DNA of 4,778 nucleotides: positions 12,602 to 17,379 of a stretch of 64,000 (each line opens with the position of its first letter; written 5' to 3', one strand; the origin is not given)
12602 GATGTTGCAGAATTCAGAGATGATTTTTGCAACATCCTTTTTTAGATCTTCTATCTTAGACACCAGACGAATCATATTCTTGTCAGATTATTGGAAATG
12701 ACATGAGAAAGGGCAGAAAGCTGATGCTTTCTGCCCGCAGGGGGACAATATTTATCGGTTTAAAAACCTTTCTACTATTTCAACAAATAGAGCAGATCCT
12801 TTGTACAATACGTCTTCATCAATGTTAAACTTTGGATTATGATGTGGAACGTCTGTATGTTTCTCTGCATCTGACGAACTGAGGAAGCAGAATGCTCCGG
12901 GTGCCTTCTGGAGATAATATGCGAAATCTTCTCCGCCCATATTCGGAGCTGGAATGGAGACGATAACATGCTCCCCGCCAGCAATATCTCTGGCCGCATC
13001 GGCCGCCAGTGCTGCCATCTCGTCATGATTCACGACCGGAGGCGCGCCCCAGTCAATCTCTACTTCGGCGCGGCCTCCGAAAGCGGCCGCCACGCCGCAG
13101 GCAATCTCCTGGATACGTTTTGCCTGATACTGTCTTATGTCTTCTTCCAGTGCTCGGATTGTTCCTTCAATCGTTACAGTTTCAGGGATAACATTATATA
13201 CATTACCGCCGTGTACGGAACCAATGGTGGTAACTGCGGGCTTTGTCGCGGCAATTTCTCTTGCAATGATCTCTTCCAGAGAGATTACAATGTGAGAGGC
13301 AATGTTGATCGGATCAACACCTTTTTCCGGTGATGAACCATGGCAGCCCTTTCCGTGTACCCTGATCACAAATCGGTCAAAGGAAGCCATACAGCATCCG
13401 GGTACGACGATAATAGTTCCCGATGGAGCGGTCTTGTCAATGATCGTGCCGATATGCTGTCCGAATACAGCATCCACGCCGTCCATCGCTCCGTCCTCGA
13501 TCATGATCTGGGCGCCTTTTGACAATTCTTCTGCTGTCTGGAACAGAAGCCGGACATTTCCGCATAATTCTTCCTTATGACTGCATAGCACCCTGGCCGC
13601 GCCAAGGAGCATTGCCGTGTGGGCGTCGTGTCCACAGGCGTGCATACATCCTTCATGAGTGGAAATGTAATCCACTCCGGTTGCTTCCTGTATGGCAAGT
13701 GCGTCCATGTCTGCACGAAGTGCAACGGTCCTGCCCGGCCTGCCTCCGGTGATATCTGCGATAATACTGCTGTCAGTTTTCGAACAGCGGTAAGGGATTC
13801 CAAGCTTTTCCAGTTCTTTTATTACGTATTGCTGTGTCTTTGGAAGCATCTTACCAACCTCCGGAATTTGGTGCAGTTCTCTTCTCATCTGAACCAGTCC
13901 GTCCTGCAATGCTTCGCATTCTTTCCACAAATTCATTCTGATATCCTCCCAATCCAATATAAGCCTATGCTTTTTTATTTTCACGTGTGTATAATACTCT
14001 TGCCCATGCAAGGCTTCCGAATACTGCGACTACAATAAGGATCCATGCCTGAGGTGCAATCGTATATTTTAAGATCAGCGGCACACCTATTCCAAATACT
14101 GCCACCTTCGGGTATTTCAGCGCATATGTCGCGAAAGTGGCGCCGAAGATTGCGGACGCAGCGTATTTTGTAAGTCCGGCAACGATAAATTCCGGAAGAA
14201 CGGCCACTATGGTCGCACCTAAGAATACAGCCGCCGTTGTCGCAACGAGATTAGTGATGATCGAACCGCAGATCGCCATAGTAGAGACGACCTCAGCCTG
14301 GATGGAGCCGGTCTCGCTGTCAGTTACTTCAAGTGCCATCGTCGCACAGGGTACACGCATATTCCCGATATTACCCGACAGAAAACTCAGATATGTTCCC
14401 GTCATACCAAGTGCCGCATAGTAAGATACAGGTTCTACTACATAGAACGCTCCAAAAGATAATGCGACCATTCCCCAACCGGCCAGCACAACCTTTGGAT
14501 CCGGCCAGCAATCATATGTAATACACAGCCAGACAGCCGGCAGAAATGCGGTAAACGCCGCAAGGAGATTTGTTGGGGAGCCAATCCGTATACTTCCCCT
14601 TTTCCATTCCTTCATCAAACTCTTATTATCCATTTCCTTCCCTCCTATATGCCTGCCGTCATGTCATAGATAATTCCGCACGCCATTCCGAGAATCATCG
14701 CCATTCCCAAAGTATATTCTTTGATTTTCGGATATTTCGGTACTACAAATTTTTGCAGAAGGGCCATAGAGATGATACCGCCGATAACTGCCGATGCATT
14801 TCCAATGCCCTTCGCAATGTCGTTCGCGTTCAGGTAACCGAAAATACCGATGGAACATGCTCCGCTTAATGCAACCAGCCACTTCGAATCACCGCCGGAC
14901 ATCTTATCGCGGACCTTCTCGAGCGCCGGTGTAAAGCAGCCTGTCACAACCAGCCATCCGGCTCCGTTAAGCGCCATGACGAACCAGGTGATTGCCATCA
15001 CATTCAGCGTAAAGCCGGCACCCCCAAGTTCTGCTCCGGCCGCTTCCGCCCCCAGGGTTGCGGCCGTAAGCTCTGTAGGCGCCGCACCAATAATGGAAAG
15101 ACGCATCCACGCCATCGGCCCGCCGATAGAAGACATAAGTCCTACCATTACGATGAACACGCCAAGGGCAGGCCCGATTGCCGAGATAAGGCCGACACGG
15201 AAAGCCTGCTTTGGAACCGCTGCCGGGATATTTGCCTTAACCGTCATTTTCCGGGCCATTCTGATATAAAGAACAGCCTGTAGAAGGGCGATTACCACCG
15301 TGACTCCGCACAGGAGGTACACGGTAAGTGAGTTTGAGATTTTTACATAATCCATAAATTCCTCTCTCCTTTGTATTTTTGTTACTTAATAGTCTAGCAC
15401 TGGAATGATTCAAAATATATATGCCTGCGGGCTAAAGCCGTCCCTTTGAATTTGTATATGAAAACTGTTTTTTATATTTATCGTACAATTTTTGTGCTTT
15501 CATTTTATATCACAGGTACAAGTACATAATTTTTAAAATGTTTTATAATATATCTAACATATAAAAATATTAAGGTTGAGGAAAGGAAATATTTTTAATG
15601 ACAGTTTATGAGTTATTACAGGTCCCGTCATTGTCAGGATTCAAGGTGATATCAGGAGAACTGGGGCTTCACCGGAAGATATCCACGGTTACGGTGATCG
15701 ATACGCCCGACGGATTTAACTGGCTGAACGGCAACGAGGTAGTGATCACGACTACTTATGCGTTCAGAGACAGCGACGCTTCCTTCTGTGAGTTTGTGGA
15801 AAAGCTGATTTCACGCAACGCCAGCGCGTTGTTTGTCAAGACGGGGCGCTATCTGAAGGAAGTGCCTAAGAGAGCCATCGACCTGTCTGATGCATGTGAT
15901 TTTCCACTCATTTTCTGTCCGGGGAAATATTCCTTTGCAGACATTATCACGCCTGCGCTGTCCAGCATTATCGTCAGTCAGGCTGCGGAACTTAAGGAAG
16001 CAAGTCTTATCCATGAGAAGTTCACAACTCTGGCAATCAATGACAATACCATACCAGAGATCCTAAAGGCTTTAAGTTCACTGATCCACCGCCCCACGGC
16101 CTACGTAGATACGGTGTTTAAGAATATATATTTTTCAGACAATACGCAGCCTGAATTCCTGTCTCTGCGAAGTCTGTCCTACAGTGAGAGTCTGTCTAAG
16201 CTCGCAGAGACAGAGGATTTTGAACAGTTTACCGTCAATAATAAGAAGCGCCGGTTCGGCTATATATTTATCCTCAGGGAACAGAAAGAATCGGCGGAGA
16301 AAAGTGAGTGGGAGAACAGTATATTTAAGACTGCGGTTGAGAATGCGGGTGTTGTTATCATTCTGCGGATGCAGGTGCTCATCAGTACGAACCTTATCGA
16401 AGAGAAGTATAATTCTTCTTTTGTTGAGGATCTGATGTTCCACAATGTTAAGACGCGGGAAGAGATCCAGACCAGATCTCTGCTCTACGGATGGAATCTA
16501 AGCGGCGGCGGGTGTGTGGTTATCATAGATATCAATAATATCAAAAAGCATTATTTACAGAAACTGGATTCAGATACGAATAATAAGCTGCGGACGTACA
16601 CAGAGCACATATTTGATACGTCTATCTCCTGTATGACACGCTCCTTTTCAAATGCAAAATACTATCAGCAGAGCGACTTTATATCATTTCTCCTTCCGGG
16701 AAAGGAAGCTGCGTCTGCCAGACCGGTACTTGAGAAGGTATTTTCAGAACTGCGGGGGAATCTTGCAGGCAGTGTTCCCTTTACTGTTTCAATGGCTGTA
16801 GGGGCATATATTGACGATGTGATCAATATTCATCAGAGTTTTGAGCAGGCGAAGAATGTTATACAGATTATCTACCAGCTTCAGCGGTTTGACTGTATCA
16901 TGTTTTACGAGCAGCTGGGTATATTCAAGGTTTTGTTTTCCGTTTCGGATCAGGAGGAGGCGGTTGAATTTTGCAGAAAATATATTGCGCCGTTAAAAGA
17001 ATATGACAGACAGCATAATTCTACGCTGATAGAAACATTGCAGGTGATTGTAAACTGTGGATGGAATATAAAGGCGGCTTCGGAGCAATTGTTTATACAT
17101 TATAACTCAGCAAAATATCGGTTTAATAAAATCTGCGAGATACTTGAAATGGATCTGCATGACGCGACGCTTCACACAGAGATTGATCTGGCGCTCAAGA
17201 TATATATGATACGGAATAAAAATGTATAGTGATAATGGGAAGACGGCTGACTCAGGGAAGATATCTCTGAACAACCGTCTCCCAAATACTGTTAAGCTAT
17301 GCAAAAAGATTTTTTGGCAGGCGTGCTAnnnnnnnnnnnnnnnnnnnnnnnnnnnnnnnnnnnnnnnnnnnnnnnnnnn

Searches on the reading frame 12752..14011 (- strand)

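Call 7: search_protein_families(library=pfam, proteins=[window:12752-14011:-], max_evalue=0.0001)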
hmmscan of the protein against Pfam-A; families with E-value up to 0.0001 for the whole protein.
window:12752-14011:- (419 aa): 2 families
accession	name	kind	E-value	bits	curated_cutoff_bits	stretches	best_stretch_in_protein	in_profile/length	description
PF01546.33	Peptidase_M20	-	2.1e-42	145.8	24.6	1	97-414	1-205/206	Peptidase family M20/M25/M40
PF07687.19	M20_dimer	-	7.6e-14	52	21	1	214-303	9-98/107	Peptidase dimerisation domain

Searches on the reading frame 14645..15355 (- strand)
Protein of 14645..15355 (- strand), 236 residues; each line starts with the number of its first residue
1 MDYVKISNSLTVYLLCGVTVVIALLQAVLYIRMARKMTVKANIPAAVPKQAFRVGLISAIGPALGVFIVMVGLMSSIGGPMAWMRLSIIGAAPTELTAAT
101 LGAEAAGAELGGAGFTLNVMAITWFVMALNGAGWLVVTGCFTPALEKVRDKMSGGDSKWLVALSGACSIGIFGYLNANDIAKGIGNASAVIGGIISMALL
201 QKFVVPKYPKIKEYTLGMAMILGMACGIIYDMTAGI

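Call 7: search_protein_families(library=pfam, proteins=[window:14645-15355:-], max_evalue=0.0001)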
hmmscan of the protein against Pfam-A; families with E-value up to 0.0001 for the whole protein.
window:14645-15355:- (236 aa): 1 family
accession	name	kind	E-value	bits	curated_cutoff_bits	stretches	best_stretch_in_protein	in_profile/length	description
PF16481.10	DUF5058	-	3.6e-65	220.1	28.2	1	8-224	1-222/222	Domain of unknown function (DUF5058)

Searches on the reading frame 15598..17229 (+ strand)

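Call 7: search_protein_families(library=pfam, proteins=[window:15598-17229:+], max_evalue=0.0001)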
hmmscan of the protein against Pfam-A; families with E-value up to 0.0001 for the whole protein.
window:15598-17229:+ (543 aa): 3 families
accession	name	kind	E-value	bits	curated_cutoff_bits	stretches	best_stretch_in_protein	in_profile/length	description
PF07905.16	PucR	-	2.5e-32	112.1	33.5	1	5-124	1-118/118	Purine catabolism regulatory protein-like family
PF13556.12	HTH_30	-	3e-16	59.4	27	1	477-535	1-59/59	PucR C-terminal helix-turn-helix domain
PF17853.6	GGDEF_2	-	2.2e-10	41.2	24.5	1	287-424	5-116/116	GGDEF-like domain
